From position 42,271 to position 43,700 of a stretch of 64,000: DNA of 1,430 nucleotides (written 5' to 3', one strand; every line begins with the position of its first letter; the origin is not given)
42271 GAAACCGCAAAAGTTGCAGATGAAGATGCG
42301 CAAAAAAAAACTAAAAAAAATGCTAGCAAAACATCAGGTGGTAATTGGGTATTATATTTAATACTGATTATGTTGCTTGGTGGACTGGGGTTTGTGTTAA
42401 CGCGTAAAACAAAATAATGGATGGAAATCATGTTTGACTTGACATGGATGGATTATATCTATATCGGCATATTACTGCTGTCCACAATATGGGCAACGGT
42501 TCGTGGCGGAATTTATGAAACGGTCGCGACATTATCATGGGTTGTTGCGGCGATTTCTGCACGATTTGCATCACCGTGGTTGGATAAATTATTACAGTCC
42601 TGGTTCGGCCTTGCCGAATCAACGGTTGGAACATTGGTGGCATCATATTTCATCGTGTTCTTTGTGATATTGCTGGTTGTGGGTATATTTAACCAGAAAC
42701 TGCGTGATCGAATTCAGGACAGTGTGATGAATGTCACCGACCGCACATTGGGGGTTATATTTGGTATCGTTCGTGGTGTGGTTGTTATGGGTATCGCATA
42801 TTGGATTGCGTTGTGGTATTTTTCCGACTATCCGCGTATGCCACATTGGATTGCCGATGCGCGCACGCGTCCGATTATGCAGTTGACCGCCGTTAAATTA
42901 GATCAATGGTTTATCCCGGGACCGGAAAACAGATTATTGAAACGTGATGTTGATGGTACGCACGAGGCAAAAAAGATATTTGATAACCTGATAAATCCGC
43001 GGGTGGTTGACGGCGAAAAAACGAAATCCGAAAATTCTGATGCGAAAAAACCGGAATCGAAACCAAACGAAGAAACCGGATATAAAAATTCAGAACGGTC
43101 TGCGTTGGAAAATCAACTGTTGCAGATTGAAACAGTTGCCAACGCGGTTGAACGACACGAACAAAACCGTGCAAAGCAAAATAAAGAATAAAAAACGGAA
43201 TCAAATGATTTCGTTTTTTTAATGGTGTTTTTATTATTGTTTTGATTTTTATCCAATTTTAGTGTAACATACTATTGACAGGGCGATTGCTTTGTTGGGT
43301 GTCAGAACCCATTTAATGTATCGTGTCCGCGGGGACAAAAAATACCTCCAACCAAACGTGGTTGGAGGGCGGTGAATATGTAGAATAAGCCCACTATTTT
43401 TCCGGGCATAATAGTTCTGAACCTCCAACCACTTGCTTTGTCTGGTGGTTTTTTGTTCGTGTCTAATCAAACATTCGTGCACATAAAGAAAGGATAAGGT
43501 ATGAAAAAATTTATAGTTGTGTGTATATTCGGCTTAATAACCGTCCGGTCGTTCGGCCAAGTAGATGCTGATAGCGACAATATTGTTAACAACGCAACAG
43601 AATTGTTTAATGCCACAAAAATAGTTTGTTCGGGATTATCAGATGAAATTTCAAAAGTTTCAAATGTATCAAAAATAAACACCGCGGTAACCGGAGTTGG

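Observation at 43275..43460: Leader with two CCUCCAACCA copies and alternative hairpins upstream of the secreted-protein trio: candidate attenuator or small RNA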

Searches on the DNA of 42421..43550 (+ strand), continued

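Call 41: search_with_rna_model(model_id=R1, sources=[L081, L082, L083, L084, L085, L086, L087, L088, L089, L090, L091, L092, L093, L094, L095, L096, L097, L098, L099, L100, L101, L102, L103, L104, L105, L106, L107, L108, L109, L110, L111, L112, L113, L114, L115, L116, L117, L118, L119, L120, L121, L122, L123, L124, L125, L126, L127, L128, L129, L130, L131, L132, L133, L134, L135, L136, L137, L138, L139, L140, L141, L142, L143, L144, L145, L146, L147, L148, L149, L150, L151, L152, L153, L154, L155, L156, L157, L158, L159, L160, L161, L162, L163], max_evalue=0.001, make_alignment=true)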
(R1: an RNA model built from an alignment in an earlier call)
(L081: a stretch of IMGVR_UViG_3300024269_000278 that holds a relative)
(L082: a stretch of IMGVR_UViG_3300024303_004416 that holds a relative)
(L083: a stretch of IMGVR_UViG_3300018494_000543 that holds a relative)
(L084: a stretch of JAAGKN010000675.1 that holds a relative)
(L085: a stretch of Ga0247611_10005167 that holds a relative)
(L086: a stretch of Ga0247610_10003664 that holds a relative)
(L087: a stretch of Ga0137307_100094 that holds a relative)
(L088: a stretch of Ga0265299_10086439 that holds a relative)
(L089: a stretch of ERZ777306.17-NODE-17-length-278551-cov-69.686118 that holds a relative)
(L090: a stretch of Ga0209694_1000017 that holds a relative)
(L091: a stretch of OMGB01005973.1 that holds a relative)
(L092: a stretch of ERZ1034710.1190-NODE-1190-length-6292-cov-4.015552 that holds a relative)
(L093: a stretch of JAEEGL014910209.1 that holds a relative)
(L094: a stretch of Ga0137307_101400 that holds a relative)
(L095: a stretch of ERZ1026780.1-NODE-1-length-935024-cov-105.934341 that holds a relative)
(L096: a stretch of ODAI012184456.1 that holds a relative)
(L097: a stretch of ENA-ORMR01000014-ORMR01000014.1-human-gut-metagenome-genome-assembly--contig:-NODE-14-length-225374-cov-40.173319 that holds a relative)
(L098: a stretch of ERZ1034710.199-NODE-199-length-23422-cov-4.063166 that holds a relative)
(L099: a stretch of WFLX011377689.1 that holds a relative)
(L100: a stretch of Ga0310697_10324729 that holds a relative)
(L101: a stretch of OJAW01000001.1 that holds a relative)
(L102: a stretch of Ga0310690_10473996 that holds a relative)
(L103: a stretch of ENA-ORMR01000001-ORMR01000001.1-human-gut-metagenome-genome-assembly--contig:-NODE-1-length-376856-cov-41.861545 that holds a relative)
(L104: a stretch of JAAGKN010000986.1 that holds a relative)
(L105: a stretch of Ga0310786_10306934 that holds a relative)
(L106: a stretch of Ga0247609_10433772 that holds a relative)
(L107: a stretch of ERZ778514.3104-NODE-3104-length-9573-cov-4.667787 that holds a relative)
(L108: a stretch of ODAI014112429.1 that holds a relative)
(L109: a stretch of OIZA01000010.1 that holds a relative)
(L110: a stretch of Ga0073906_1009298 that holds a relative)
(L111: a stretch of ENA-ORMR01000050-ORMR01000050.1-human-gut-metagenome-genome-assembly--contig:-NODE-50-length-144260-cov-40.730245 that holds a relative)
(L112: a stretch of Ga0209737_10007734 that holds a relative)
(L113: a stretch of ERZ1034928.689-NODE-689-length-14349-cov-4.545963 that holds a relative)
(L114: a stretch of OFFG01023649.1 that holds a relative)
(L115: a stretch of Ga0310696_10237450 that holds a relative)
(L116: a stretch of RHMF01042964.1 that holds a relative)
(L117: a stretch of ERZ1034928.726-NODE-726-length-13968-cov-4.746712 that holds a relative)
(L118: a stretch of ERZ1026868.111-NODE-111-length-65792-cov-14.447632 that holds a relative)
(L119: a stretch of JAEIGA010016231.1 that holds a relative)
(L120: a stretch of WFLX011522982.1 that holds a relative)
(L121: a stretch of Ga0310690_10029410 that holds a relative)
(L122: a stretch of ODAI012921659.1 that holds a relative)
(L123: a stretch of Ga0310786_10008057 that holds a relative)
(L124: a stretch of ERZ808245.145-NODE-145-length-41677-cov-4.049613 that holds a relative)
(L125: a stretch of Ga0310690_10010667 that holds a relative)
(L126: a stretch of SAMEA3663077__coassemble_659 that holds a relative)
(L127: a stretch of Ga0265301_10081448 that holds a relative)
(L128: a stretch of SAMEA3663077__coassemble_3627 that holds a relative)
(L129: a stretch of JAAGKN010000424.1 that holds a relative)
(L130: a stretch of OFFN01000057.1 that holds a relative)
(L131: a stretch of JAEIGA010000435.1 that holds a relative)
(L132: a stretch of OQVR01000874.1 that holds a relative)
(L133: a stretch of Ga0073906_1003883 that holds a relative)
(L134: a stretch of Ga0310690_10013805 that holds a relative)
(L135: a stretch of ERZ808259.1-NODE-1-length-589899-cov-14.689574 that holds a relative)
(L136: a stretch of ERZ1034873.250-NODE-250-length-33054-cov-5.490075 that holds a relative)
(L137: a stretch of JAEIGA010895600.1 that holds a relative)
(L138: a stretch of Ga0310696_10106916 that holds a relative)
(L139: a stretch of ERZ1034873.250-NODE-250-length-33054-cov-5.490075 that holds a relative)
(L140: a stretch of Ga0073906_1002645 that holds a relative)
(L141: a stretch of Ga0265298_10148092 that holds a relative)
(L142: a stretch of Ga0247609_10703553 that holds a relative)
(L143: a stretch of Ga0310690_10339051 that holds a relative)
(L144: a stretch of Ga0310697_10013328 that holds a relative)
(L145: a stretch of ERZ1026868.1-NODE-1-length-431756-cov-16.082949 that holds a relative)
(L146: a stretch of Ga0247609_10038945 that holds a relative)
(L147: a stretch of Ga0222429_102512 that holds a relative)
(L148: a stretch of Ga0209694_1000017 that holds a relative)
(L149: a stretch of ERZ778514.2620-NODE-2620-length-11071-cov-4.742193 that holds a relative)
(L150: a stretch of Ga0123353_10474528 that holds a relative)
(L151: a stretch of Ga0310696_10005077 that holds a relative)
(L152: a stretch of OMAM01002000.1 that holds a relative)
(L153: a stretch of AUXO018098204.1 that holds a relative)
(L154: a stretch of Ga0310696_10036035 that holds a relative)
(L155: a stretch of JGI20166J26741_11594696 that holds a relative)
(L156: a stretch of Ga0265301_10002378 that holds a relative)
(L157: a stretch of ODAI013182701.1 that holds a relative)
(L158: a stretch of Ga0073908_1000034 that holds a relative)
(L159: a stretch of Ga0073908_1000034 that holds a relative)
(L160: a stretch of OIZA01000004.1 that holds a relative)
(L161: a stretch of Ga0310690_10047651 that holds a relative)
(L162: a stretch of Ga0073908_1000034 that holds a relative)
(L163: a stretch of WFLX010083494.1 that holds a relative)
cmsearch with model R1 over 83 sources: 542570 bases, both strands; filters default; matches with E-value up to 0.001: 100.
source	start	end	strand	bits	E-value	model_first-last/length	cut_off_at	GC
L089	953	1125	+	148.6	2.3e-33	1-174/174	no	0.46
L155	8258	8432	-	143.5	3.8e-32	1-174/174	no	0.5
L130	1923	2094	+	140.6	1.9e-31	1-174/174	no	0.45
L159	1189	1364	-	137.9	8.8e-31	1-174/174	no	0.44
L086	4745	4929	+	132.3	1.9e-29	1-174/174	no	0.43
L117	7322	7512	+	131.5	3e-29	1-174/174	no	0.39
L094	3453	3632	+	130.9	4.2e-29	1-174/174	no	0.47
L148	1576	1745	+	128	2.1e-28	1-174/174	no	0.42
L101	5687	5859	+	126.2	5.7e-28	1-174/174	no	0.4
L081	12017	12195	+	125.8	7.2e-28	1-174/174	no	0.44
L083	765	943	+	125.8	7.2e-28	1-174/174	no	0.44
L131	3770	3943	-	125.3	9.4e-28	1-174/174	no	0.39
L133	784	962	+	124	1.9e-27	1-174/174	no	0.46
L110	5134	5290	-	123.8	2.1e-27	1-174/174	no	0.45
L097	4168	4345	+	123.7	2.3e-27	1-174/174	no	0.4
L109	4163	4334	-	123.4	2.7e-27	1-174/174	no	0.49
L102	317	500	+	121.7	7e-27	1-174/174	no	0.49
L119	4692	4873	-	121.4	8.3e-27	1-174/174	no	0.43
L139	7878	8061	-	121.2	9.3e-27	1-174/174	no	0.47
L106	888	1067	-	120.5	1.3e-26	1-174/174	no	0.41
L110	409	583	+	120.4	1.4e-26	1-174/174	no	0.42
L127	2214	2393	+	119.6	2.3e-26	1-174/174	no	0.42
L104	8607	8761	-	119.2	2.8e-26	1-174/174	no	0.45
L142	419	601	-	119.2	2.8e-26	1-174/174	no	0.41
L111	1807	1977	+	119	3.2e-26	1-174/174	no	0.4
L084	340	490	+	118.5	4.2e-26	1-174/174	no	0.44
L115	1795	1984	-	118.2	4.9e-26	1-174/174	no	0.4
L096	4276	4458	+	117.8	6.1e-26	1-174/174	no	0.42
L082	8439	8612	+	117.6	6.8e-26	1-174/174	no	0.46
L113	10777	10950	+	116.3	1.4e-25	1-174/174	no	0.45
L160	5692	5865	+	116.3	1.4e-25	1-174/174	no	0.45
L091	611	790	+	116.1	1.6e-25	1-174/174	no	0.41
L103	8638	8794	-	115.9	1.8e-25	1-174/174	no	0.43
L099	699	850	-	115.7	2e-25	1-174/174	no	0.43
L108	637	815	-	115.6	2.1e-25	1-174/174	no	0.45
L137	920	1094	+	115.1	2.7e-25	1-174/174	no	0.39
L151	202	377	-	115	2.9e-25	1-174/174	no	0.39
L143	1156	1335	-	114.9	3.1e-25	1-174/174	no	0.43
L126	11296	11456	+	112.9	9.2e-25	1-159/174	3'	0.41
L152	5005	5176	+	112.8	1e-24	1-174/174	no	0.41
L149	8520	8672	-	111.8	1.7e-24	1-174/174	no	0.42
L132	13184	13356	+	111.6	1.9e-24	1-174/174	no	0.45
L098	2706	2890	+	111.3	2.2e-24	1-174/174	no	0.43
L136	13057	13241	-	111.3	2.2e-24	1-174/174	no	0.43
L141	795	972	-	110.1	4.5e-24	1-174/174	no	0.43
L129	2506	2675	-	110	4.6e-24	1-174/174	no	0.43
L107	379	530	+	109.3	6.8e-24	1-174/174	no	0.47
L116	2142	2320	+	108.4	1.1e-23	1-174/174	no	0.44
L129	2305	2454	-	108.4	1.2e-23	1-174/174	no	0.44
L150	113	272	-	106.5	3.2e-23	1-174/174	no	0.41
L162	408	585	-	106.4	3.5e-23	1-174/174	no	0.4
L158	5832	6020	+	106.2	3.9e-23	1-174/174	no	0.39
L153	158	337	+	106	4.2e-23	1-174/174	no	0.39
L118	2130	2315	+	105.9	4.5e-23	1-174/174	no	0.46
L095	914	1099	+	104.5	1e-22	1-174/174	no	0.44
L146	2304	2460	+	103.7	1.5e-22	1-174/174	no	0.41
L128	2213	2394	-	103.3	2e-22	1-174/174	no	0.4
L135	8248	8421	+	103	2.3e-22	1-174/174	no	0.45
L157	1045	1225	+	102.7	2.7e-22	1-174/174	no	0.39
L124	4304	4486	+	102.6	2.9e-22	1-174/174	no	0.46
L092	2547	2736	+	102.3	3.3e-22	1-174/174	no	0.42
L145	5005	5195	+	100.9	7.4e-22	1-174/174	no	0.42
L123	4672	4860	-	100.9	7.5e-22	1-174/174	no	0.43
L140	1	134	+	100.5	9.3e-22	25-174/174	5'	0.45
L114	824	1008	+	99.4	1.7e-21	1-174/174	no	0.38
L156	300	477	-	99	2.1e-21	1-174/174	no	0.39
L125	7828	7980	+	96.9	7e-21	1-174/174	no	0.44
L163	310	460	+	96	1.1e-20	1-174/174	no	0.45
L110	152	325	+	95.9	1.2e-20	1-174/174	no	0.45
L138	402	592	-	95.6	1.4e-20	1-174/174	no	0.41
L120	467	621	-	95.3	1.7e-20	1-174/174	no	0.41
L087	398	571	+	95.1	1.9e-20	1-174/174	no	0.46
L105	86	255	+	94.3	2.9e-20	1-174/174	no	0.42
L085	4997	5157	+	94.3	2.9e-20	1-174/174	no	0.4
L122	323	503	-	93.9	3.6e-20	1-174/174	no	0.39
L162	635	803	-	91.9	1.1e-19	1-174/174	no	0.41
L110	616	787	+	91.8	1.2e-19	1-174/174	no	0.41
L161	2004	2160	+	91.6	1.3e-19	1-174/174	no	0.43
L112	6207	6383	-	91.2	1.6e-19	1-174/174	no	0.42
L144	1763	1921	+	90.6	2.3e-19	1-174/174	no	0.43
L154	3894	4069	-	90.5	2.4e-19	1-174/174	no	0.44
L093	3422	3609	+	90.4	2.5e-19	1-174/174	no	0.43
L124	4031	4201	-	88.3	8.1e-19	1-174/174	no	0.46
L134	1919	2076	+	87.5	1.3e-18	1-174/174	no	0.42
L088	2350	2534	+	86.1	2.9e-18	1-174/174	no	0.43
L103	4218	4373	+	85.4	4.1e-18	1-174/174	no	0.48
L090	1104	1280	+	84.6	6.3e-18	1-174/174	no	0.47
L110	822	1000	+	84.5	6.8e-18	1-174/174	no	0.41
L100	1491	1591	-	78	2.5e-16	74-174/174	5'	0.4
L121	4272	4425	-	76.4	6.2e-16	1-174/174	no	0.49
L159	548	738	-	75.8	8.7e-16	1-174/174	no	0.48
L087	617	825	+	72.5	5.4e-15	1-174/174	no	0.4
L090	270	446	-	67.5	8.7e-14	1-174/174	no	0.49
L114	263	436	+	66.6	1.5e-13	1-174/174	no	0.4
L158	5271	5444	+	66.6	1.5e-13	1-174/174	no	0.4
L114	604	788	+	61.6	2.2e-12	1-174/174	no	0.39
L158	5612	5796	+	61.6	2.2e-12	1-174/174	no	0.39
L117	4074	4287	-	54.7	1.1e-10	1-174/174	no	0.44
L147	1746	1942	-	49.3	2.2e-09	1-174/174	no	0.41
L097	9913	10089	-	36.1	3.3e-06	1-174/174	no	0.46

Alignment A4: 100 matches aligned to the model, 378 columns, each read 5' to 3' on its own strand. Consensus structure (alignment columns), stored with it:
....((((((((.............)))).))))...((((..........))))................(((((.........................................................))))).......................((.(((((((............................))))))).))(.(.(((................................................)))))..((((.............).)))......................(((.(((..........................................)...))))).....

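Call 45: search_with_rna_model(model_id=R1, sources=[L164, L165, L166, L167, L168, L169, L170, L171, L172, L173, L174, L175, L176, L177, L178, L179, L180, L181, L182, L183, L184, L185, L186, L187, L188, L189, L190, L191, L192, L193, L194, L195, L196, L197, L198, L199, L200, L201, L202, L203], max_evalue=0.001, make_alignment=true)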
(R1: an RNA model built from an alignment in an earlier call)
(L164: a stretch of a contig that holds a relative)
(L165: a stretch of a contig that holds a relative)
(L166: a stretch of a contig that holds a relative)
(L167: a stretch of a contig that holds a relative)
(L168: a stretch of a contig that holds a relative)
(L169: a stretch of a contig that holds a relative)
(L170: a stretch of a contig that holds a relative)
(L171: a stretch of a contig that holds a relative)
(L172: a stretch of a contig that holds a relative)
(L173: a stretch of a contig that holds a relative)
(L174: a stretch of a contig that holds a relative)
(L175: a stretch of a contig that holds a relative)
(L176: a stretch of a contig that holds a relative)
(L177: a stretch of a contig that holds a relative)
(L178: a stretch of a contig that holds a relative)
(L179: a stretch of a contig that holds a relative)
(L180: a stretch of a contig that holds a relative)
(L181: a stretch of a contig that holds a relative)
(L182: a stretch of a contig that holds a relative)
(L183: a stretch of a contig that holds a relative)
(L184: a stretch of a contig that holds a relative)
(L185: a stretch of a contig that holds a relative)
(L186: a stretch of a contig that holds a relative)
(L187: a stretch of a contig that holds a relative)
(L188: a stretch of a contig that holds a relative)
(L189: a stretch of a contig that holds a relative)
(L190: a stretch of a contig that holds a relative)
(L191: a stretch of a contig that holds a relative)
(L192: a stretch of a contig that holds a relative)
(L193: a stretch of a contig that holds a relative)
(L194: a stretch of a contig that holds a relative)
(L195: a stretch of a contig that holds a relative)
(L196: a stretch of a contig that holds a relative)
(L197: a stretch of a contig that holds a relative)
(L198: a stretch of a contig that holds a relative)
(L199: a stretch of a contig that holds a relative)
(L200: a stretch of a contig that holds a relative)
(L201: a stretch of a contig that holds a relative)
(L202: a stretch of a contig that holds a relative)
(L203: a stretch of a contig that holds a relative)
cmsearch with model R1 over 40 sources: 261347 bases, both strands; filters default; matches with E-value up to 0.001: 46.
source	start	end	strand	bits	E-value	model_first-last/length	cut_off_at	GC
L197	914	1094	+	134.3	3e-30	1-174/174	no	0.44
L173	4117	4297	-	131.8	1.2e-29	1-174/174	no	0.45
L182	1553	1723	-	129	5.8e-29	1-174/174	no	0.43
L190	730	915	-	128.4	8.3e-29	1-174/174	no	0.45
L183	1284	1472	-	127.2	1.5e-28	1-174/174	no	0.46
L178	1943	2125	+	126.9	1.9e-28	1-174/174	no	0.48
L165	4135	4310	+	125.3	4.6e-28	1-174/174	no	0.4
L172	3584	3740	-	125.2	4.8e-28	1-174/174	no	0.47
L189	636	820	+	123.2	1.5e-27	1-174/174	no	0.46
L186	3884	4057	-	121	5e-27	1-174/174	no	0.44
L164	3460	3631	-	118.2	2.4e-26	1-174/174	no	0.47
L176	2982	3154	-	117.9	2.9e-26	1-174/174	no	0.43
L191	1182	1354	-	117.5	3.6e-26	1-174/174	no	0.48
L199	56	248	+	117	4.6e-26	1-174/174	no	0.4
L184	348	526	+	116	7.9e-26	1-174/174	no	0.43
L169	164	351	+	116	8.1e-26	1-174/174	no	0.41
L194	3156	3337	+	116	8.1e-26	1-174/174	no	0.46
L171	6858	7011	-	113.6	3.1e-25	1-174/174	no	0.45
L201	2693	2873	+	112.8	4.9e-25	1-174/174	no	0.4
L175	7152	7304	+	111.8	8.3e-25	1-174/174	no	0.42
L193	4006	4190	-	111.7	8.7e-25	1-174/174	no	0.38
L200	529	704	+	111.2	1.2e-24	1-174/174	no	0.48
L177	178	358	+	108.8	4.5e-24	1-174/174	no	0.45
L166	14393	14568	+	108.4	5.5e-24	1-174/174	no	0.47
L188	5566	5717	+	106.3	1.7e-23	1-174/174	no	0.43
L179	1648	1825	-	104.2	5.8e-23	1-174/174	no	0.42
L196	1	172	+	102.8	1.3e-22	11-174/174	5'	0.41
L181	91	268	-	102.7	1.3e-22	1-174/174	no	0.43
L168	1217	1397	+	101.5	2.6e-22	1-174/174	no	0.45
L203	2069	2250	-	99.9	6.3e-22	1-174/174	no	0.42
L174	11080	11233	+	97.9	1.9e-21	1-174/174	no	0.4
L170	3724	3900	+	96.3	4.7e-21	1-174/174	no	0.46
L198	1175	1362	-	95.6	6.8e-21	1-174/174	no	0.4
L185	2038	2214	+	93.7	1.9e-20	1-174/174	no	0.47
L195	1615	1773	+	91.8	5.8e-20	1-174/174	no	0.45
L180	7284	7432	+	90.7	1e-19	1-174/174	no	0.46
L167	1168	1322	+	87.6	5.7e-19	1-174/174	no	0.39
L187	1717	1869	+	84.3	3.7e-18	1-174/174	no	0.41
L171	642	827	+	71.3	5.1e-15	1-174/174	no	0.47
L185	8116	8329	-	69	1.8e-14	1-174/174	no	0.42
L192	1758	1935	+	64.9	1.7e-13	1-174/174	no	0.48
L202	2375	2558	+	62.7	6e-13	1-174/174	no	0.45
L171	414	594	+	47.3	3.1e-09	1-174/174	no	0.42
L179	1891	2061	-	42.4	4.9e-08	1-174/174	no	0.49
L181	334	504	-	42.4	4.9e-08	1-174/174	no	0.49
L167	990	1156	+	38.2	4.9e-07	1-174/174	no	0.38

Alignment A5: 46 matches aligned to the model, 350 columns, each read 5' to 3' on its own strand. Consensus structure (alignment columns), stored with it:
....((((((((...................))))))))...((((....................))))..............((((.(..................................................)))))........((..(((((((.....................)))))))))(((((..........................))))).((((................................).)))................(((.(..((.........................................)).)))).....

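Call 60: search_with_rna_model(model_id=R1, source=window, filters=off, max_evalue=10)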
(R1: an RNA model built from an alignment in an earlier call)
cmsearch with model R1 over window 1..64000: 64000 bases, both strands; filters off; matches with E-value up to 10: 23.
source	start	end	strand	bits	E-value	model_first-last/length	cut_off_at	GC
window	43273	43454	+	144.8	2.1e-33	1-174/174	no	0.45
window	43338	43527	-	15.7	0.033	1-174/174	no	0.38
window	3940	4088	+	11.3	0.38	1-174/174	no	0.38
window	2207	2343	-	11.2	0.42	1-174/174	no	0.32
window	4695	4854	-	9.6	1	1-174/174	no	0.36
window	14084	14201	-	9.4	1.1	1-174/174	no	0.41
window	38128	38275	+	9.1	1.3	1-174/174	no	0.39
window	43504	43630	+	8.7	1.6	1-174/174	no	0.35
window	39035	39059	-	8.3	2.1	145-169/174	no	0.4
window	63447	63481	+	7.5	3.3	5-39/174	no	0.4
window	60076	60242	+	7.3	3.6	1-174/174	no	0.46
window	61391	61544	+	6.7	5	1-174/174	no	0.42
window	3025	3137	+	6.6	5.3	1-174/174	no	0.42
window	19411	19552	+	6.5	5.4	1-174/174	no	0.37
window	56120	56265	-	6.3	6.4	1-174/174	no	0.4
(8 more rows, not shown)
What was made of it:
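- The model scores 144.8 bits on the + strand and 15.7 on the - strand (call 60).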
